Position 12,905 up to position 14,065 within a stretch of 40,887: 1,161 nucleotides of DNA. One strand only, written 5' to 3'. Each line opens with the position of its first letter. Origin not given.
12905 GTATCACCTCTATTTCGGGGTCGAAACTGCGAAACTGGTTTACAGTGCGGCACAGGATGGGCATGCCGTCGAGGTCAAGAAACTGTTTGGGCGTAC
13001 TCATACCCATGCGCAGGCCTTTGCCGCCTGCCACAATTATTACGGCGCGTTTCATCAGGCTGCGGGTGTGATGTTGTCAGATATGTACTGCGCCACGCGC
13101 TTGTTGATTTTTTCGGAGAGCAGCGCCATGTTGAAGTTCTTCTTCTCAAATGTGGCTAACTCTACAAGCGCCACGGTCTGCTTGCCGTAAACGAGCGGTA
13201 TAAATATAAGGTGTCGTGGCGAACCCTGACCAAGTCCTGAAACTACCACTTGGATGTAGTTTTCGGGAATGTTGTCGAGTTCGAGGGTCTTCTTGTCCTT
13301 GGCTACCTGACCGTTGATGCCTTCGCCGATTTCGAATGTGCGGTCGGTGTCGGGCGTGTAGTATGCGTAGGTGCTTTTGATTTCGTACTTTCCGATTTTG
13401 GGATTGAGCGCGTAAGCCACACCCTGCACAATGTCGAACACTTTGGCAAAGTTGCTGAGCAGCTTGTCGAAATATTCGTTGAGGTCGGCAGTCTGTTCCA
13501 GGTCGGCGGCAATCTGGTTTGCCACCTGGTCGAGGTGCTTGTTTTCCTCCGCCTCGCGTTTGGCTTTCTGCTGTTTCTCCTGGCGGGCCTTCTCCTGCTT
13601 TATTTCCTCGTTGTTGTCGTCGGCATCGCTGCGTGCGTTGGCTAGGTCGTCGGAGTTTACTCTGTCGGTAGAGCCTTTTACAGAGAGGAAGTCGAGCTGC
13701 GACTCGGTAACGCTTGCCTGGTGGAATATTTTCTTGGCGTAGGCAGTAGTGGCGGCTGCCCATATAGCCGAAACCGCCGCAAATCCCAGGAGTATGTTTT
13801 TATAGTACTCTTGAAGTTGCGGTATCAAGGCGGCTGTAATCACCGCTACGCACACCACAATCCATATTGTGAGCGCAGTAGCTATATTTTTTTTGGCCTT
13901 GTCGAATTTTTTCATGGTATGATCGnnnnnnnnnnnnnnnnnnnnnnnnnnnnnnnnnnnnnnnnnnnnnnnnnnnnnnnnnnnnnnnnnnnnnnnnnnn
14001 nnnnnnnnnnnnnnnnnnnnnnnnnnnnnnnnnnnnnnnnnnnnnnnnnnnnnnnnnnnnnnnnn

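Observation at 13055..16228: Orphan CheR, degenerate CheR, receiver-less CheB and membrane GAF protein operon without any CheA/CheW/MCP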

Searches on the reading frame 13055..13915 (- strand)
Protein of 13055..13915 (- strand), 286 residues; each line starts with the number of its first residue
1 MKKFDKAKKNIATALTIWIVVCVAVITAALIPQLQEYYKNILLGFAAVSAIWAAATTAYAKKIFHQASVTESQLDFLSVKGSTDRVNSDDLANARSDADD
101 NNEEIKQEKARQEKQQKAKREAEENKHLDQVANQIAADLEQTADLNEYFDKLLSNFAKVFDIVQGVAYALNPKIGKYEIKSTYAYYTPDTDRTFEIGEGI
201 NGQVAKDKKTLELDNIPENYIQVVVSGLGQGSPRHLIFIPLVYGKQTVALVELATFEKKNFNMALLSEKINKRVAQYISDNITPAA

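Call 3: search_protein_families(library=pfam, proteins=[window:13055-13915:-], max_evalue=0.01)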
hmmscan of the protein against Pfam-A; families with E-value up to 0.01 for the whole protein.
window:13055-13915:- (286 aa): 1 family
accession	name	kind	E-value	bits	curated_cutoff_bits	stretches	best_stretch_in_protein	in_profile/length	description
PF13185.12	GAF_2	-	2.7e-07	31.3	28.6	1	143-263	2-118/136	GAF domain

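Call 4: search_protein_families(library=ncbifam, proteins=[window:13055-13915:-], max_evalue=0.01)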
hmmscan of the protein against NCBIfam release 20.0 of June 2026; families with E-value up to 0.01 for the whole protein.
window:13055-13915:- (286 aa): 2 families
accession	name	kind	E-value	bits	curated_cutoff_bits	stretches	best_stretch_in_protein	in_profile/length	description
NF047839.1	PspM_Rv2743c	equivalog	0.00062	19.7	80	1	6-145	8-152/220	phage shock envelope stress response protein PspM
NF053710.1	RNA_heli_RhlE2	exception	0.0094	14.4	925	0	84-167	417-499/635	RNA helicase RhlE2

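Call 8: find_homologous_proteins(query=window:13055-13915:-, max_evalue=0.001)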
Query window:13055-13915:- (286 aa): 84 proteins with E <= 0.001 among 2018 candidates.
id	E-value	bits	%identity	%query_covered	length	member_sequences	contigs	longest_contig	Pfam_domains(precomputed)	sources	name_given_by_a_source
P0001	7.0e-180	614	100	100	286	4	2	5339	PF13185.13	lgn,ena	-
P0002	6.5e-164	562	90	100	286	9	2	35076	PF13185.13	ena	-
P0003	1.3e-140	485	79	100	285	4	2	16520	PF13185.13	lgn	-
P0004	1.1e-138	479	76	100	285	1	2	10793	PF13185.13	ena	-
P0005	1.3e-138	479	79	100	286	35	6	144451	PF13185.13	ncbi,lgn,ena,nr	ncbi:MAG: GAF domain-containing protein [Bacteroidales bacterium]|nr:GAF domain-containing protein [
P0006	8.7e-138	476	76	100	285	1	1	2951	PF13185.13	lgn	-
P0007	1.3e-137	476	76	100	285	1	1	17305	PF13185.13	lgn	-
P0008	1.5e-136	472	75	100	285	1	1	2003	PF13185.13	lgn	-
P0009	2.1e-136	472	78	100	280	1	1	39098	PF13185.13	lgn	-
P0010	5.5e-136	470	78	100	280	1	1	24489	PF13185.13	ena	-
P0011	2.3e-135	468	78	100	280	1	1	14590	PF13185.13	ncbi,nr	ncbi:MAG: GAF domain-containing protein [Bacteroidales bacterium]|nr:GAF domain-containing protein [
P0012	4.5e-135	467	77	100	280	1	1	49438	PF13185.13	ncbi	-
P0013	4.9e-135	467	78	100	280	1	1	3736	PF13185.13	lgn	-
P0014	1.1e-134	466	77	100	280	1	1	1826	PF13185.13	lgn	-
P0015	3.1e-134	465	77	100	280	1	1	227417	PF13185.13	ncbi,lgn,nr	ncbi:MAG: GAF domain-containing protein [Bacteroidales bacterium]|nr:GAF domain-containing protein [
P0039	3.4e-45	173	37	98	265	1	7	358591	PF13185.13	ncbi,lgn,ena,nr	ncbi:MAG: GAF domain-containing protein [Bacteroidales bacterium]|nr:GAF domain-containing protein [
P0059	2.5e-26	111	38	60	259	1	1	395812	PF13185.13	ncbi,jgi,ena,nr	ncbi:MAG: GAF domain-containing protein [Bacteroidales bacterium]|jgi:hypothetical protein|nr:GAF do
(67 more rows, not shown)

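Call 9: find_encoding_contigs(protein=P0039, flank=10000, max_places=2)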
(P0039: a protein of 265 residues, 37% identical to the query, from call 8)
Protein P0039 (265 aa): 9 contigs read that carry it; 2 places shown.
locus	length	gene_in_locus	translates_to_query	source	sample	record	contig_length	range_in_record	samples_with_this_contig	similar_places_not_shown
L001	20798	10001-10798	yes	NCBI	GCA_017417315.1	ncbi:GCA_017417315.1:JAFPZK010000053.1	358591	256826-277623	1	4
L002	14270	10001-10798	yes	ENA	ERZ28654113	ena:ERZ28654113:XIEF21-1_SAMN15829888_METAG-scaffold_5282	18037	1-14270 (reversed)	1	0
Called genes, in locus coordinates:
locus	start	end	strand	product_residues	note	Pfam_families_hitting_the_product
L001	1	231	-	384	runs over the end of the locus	-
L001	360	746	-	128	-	PF09345:SiaC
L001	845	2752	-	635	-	PF00501:AMP-binding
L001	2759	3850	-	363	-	PF13620:CarboxypepD_reg (weak), PF13715:CarbopepD_reg_2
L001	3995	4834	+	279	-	PF00691:OmpA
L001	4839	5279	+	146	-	PF00383:dCMP_cyt_deam_1, PF14437:MafB19-deam, PF14439:Bd3614-deam (weak)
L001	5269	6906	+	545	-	PF13180:PDZ_2 (weak), PF03572:Peptidase_S41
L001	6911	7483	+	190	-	PF01863:YgjP-like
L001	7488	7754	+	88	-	PF00708:Acylphosphatase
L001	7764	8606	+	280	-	PF01739:CheR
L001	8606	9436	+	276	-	PF01739:CheR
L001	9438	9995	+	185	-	PF01339:CheB_methylest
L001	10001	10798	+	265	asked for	PF13185:GAF_2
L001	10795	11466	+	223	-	PF01128:IspD, PF12804:NTP_transf_3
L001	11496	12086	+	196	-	PF00265:TK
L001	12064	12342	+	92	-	PF01809:YidD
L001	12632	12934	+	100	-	-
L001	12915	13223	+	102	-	PF05016:ParE_toxin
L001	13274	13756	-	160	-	PF27173:YomU_Tube (weak)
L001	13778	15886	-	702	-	PF00672:HAMP, PF00015:MCPsignal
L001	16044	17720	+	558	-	PF19529:DUF6057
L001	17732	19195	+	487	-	PF07676:PD40 (faint)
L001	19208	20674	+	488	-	PF02113:Peptidase_S13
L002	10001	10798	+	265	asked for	PF13185:GAF_2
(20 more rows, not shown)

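Call 10: find_encoding_contigs(protein=P0059, flank=10000, max_places=2)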
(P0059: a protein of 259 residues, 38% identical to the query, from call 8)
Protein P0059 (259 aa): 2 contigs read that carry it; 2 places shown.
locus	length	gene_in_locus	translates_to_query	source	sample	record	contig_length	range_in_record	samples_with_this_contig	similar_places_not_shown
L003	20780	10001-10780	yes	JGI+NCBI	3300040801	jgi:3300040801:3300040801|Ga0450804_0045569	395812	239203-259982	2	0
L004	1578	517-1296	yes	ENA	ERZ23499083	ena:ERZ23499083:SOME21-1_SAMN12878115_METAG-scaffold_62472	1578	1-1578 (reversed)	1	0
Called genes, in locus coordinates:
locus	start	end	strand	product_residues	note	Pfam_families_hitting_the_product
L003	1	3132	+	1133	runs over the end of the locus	PF13205:Big_5 (weak), PF00932:LTD, PF13205:Big_5 (weak), PF00932:LTD, PF13585:CHU_C (weak)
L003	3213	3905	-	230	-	PF07685:GATase_3, PF13507:GATase_5, PF01965:DJ-1_PfpI (weak)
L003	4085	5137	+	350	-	PF03372:Exo_endo_phos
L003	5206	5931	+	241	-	-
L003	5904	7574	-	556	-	PF02543:Carbam_trans_N, PF16861:Carbam_trans_C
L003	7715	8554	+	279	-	PF03705:CheR_N (faint), PF01739:CheR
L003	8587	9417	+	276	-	PF03705:CheR_N (faint), PF01739:CheR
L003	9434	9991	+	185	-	PF01339:CheB_methylest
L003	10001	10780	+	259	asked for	PF13185:GAF_2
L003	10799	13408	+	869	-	PF01590:GAF (weak), PF13185:GAF_2, PF00989:PAS (weak), PF13426:PAS_9 (weak), PF08447:PAS_3 (weak), PF00989:PAS, PF08448:PAS_4 (weak), PF07228:SpoIIE, +2 more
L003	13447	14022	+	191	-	PF19788:DUF6272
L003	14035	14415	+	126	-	PF09345:SiaC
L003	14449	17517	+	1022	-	PF05099:TerB, PF00005:ABC_tran, PF19055:ABC2_membrane_7 (weak), PF01061:ABC2_membrane, PF12698:ABC2_membrane_3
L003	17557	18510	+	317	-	-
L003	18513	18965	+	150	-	-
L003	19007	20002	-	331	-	PF19992:DUF6427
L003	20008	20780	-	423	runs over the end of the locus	PF02844:GARS_N, PF01071:GARS_A, PF02843:GARS_C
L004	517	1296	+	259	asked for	PF13185:GAF_2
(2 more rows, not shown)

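Call 23: find_related_loci(query=A1, collection=genome_contigs, flank=10000)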
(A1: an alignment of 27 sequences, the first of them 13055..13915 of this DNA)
Query A1 (286 aa) in genome_contigs; peptide patterns used: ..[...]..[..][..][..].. (x = any residue, [..] = any of these).
124 stretches matched a pattern; 89 encode a relative of the query (tblastn E <= 1e-3); the best 80 are kept; 80 distinct loci.
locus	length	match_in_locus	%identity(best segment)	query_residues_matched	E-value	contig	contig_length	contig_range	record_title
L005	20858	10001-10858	90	1-286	8e-176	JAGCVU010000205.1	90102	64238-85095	MAG: Bacteroidales bacterium isolate RGIG10168 Yak_Rumen-4__c1450625, whole genome shotgun sequence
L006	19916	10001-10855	79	1-286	5e-145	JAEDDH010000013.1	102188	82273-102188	MAG: Bacteroidales bacterium isolate MAG027 NODE_71_length_102188_cov_18.254355, whole genome shotgun sequence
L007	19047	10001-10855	79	1-286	1e-144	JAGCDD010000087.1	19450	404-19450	MAG: Bacteroidales bacterium isolate RGIG9683 Yak_Omasum-2__c209932, whole genome shotgun sequence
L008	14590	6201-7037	78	1-286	5e-141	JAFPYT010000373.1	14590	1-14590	MAG: Bacteroidales bacterium isolate RGIG1597 Goat_Abomasum.Co__c2471871, whole genome shotgun sequence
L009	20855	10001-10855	71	1-286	7e-136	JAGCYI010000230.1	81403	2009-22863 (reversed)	MAG: Bacteroidales bacterium isolate RGIG10234 Yak_Rumen-5__c1527432, whole genome shotgun sequence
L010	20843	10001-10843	71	1-282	5e-133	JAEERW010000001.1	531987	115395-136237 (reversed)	MAG: Bacteroidales bacterium isolate Tb.RUG.368 NODE_4_length_531987_cov_3.474159, whole genome shotgun sequence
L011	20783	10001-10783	45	1-282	2e-67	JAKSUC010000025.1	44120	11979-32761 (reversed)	MAG: Bacteroidales bacterium isolate Horse_feces323 MAG323_25, whole genome shotgun sequence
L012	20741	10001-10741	40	1-263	2e-55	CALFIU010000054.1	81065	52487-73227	MAG TPA_asm: uncultured Bacteroidales bacterium isolate ERR1278074_bin.74_CONCOCT_v1.1_MAG genome assembly, contig: ERZ8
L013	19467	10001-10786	41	1-280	1e-55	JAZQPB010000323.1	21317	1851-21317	MAG: Bacteroidales bacterium isolate T1900045241_TH20190011.MAGScoT_cleanbin_000011 SGB_5524_k141_1152601, whole genome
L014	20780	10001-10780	40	1-280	2e-52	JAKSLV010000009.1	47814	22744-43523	MAG: Bacteroidales bacterium isolate Horse_feces108 MAG108_9, whole genome shotgun sequence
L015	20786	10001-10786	38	1-280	2e-52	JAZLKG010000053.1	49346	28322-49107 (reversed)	MAG: Bacteroidales bacterium isolate T1900044960_TA20190018.MAGScoT_cleanbin_000010 SGB_3926_k141_891177, whole genome s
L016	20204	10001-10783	38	3-282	1e-49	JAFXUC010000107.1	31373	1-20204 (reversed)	MAG: Bacteroidales bacterium isolate RGIG6747 Sheep_Rumen-3__c1302710, whole genome shotgun sequence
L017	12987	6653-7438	36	1-279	1e-49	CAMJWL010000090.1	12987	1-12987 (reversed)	MAG: uncultured Bacteroidales bacterium isolate SRR12081303_bin.90_metaWRAP_v1.3_MAG genome assembly, contig: ERZ1228976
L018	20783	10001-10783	37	3-282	3e-49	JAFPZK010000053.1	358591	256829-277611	MAG: Bacteroidales bacterium isolate RGIG1614 Goat_Abomasum.Co__c1652529, whole genome shotgun sequence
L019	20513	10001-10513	47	113-285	1e-47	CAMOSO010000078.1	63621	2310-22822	MAG: uncultured Bacteroidales bacterium isolate SRR873609_bin.80_metaWRAP_v1.3_MAG genome assembly, contig: ERZ1756109_4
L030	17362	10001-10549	37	96-279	3e-32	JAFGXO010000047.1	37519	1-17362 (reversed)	MAG: Bacteroidales bacterium isolate ZodW_Metabat.383 k87_2455367, whole genome shotgun sequence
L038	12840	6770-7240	40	121-278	3e-31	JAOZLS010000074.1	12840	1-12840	MAG: Bacteroidales bacterium isolate GMC10.metabat2.88 NODE_3662_length_12840_cov_7.990927, whole genome shotgun sequenc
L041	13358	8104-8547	41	108-256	9e-31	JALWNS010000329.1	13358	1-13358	MAG: Bacteroidales bacterium isolate M17_metabat2_scaf2bin.273 M17_NODE_4543_length_13358_cov_1.515532, whole genome sho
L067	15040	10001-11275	41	45-276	2e-26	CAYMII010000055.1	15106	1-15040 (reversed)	MAG TPA_asm: uncultured Rikenellaceae bacterium isolate SRP220891_co4_292 genome assembly, contig: NODE_6739_length_1510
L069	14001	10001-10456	36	113-270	1e-26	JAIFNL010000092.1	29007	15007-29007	MAG: Bacteroidetes bacterium isolate bin_9 scaffold_1787, whole genome shotgun sequence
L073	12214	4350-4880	35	99-276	2e-25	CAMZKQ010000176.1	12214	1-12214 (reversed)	uncultured Chlorobi bacterium isolate RB_MAG_00028 genome assembly, contig: RB_MAG_00028_000000000206, whole genome shot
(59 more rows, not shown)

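Call 27: search_protein_families(library=pfam, proteins=[L003:10799-13408:+, L003:13447-14022:+, L003:14035-14415:+, L067:5841-8219:+, L001:13778-15886:-, L019:1890-4085:-, L073:7422-10691:-], max_evalue=0.01)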
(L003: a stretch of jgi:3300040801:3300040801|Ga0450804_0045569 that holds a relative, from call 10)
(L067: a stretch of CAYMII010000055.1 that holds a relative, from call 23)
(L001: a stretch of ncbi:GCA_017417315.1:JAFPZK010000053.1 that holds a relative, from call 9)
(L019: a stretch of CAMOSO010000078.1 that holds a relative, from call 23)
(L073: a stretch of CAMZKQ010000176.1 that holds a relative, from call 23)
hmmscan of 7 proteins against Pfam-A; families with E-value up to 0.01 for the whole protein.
L003:10799-13408:+ (869 aa): 10 families
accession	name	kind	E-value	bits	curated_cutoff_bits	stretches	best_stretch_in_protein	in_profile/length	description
PF00989.32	PAS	-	2.2e-16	60.3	22.6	2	491-601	2-113/113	PAS fold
PF07228.17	SpoIIE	-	2.9e-16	60.4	25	1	670-868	5-190/192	Stage II sporulation protein E (SpoIIE)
PF13426.13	PAS_9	-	8.6e-16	58.5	27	2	389-478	15-103/103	PAS domain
PF13185.12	GAF_2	-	1.5e-12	48.3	28.6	1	183-301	19-134/136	GAF domain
PF08448.16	PAS_4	-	2.7e-12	47.3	23.1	1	497-605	2-109/110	PAS fold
PF13188.13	PAS_8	-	5.9e-09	35.9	21.8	1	492-540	3-52/65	PAS domain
PF08447.18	PAS_3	-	2.7e-08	34.4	25.6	1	389-460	3-75/89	PAS fold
PF01590.32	GAF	-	3.8e-06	27.9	22.4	1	169-301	4-132/133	GAF domain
PF13492.12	GAF_3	-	0.00096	20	27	1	187-300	22-125/129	GAF domain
PF12860.13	PAS_7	-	0.0033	18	27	0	371-483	1-114/115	PAS fold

L003:13447-14022:+ (191 aa): 1 family
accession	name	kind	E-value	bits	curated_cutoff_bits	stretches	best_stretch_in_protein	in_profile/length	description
PF19788.4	DUF6272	-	4.7e-45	153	26.6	1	49-181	2-134/134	Family of unknown function (DUF6272)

L003:14035-14415:+ (126 aa): 1 family
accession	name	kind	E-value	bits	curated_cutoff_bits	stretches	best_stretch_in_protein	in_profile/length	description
PF09345.15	SiaC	-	2.1e-43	147.3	24.5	1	6-123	1-119/120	SiaC family regulatory phosphoprotein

L067:5841-8219:+ (792 aa): 12 families
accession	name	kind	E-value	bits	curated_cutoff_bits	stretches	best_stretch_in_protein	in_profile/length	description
PF13426.13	PAS_9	-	8.2e-17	61.8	27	2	670-770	5-103/103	PAS domain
PF13185.12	GAF_2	-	2.6e-13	50.8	28.6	1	321-457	3-134/136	GAF domain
PF08448.16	PAS_4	-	3.9e-13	50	23.1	2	669-771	7-108/110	PAS fold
PF08447.18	PAS_3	-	1.6e-08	35.2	25.6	1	680-762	2-86/89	PAS fold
PF01590.32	GAF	-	2.9e-08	34.7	22.4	1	321-456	1-131/133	GAF domain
PF00989.32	PAS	-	2e-07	31.4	22.6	1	656-762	2-107/113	PAS fold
PF17201.10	Cache_3-Cache_2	-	2.3e-07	30.9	27.7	1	94-171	207-293/299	Cache 3/Cache 2 fusion domain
PF24820.1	Diguanyl_cycl_sensor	-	4.1e-07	30.4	28.1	0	516-573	5-60/109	Diguanylate cyclase-like sensor domain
PF00672.30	HAMP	-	9.7e-06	26.3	25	1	197-246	3-52/53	HAMP domain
PF08269.17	dCache_2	-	7.8e-05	22.4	26.5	1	86-219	89-206/298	Cache domain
PF08777.17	RRM_3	-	0.0024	18.4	22.9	0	115-150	12-47/102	RNA binding motif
PF22610.1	CovS-like_HAMP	-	0.0067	16.7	27.4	0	204-241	11-48/57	Histidine kinase, HAMP domain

L001:13778-15886:- (702 aa): 2 families
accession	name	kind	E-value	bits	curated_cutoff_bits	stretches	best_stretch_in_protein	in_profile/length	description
PF00015.26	MCPsignal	-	9.3e-36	123.7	34.6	1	426-575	2-172/172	Methyl-accepting chemotaxis protein (MCP) signalling domain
PF00672.30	HAMP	-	7.7e-08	33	25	1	328-367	11-50/53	HAMP domain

L019:1890-4085:- (731 aa): 4 families
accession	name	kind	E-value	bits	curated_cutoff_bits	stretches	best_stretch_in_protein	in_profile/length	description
PF07228.17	SpoIIE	-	1.7e-22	80.7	25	1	524-730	6-190/192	Stage II sporulation protein E (SpoIIE)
PF13424.12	TPR_12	-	6.3e-07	29.9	30.1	1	136-200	6-72/77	Tetratricopeptide repeat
PF07719.23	TPR_2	-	0.0021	18.5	27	0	176-203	4-31/34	Tetratricopeptide repeat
PF00515.34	TPR_1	-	0.0068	16.6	27.8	1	183-203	11-31/34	Tetratricopeptide repeat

L073:7422-10691:- (1089 aa): 5 families
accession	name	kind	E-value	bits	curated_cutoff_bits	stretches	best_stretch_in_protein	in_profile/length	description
PF07228.17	SpoIIE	-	2.6e-16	60.6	25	1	893-1087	2-190/192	Stage II sporulation protein E (SpoIIE)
PF07495.19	Y_Y_Y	-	2.2e-12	47.1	26.6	1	697-759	2-65/65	Y_Y_Y domain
PF07494.17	Reg_prop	-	1.3e-08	34.4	20.4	0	290-310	1-21/24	Two component regulator propeller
PF24421.1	Ig_J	-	0.005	17.4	29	0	722-761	65-104/104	Tip attachment protein J, Ig-like domain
PF00558.24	Vpu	-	0.006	16.8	24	0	767-814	9-54/81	Vpu protein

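Call 35: search_solved_structures(query=L003:13447-14022:+, show_alignments=1, max_evalue=10)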
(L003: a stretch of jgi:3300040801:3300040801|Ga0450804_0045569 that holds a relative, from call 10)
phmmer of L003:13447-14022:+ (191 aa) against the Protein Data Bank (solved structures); distinct sequences matched with E-value up to 10: 4.
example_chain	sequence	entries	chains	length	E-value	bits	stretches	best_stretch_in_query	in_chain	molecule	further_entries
6kko_A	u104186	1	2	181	3.9e-15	59.3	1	23-184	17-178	Putative serine phosphatase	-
3rk2_C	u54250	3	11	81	0.36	13.8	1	64-136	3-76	Synaptosomal-associated protein 25 | SNAP25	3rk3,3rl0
8jjr_E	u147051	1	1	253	1.4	11.9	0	137-175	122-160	PCPI-5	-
8y6v_N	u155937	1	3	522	1.8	11.5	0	65-127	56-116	gp162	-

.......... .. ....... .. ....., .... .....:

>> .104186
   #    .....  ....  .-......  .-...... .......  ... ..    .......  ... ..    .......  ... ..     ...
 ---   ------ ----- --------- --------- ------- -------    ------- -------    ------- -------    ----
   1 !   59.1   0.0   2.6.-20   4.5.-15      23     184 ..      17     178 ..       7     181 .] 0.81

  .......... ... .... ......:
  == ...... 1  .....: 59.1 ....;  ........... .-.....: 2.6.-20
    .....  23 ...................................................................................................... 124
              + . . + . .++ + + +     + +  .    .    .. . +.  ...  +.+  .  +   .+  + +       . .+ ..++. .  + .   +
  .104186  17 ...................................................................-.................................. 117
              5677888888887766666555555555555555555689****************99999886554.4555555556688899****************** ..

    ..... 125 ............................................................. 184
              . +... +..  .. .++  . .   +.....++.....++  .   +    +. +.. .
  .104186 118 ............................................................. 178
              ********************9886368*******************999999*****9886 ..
